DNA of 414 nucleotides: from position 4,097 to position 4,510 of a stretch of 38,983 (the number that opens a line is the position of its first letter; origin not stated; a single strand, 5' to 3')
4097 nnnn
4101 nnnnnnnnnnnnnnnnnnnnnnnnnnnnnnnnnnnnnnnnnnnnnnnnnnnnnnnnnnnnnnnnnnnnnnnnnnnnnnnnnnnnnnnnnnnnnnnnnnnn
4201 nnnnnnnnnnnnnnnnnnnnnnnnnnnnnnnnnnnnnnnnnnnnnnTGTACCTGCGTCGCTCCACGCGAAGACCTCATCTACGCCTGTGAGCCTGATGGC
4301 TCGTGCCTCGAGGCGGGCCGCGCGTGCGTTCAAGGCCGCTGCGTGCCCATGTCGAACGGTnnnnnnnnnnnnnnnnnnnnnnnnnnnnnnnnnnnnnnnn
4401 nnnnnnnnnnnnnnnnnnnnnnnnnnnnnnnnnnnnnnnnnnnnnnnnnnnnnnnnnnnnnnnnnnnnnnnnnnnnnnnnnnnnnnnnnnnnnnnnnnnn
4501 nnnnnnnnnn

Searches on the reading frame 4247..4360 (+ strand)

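Call 67: search_protein_families(library=pfam, proteins=[window:4247-4360:+], max_evalue=10)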
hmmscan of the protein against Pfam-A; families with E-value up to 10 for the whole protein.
seq(38 aa): 2 families
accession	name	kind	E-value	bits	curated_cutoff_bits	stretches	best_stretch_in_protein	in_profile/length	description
PF01683.23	EB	-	0.11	13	24.3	1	8-32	16-39/52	EB module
PF25379.1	Adt-1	-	0.42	11.4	31.8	1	15-36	52-73/76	Adt-1-like domain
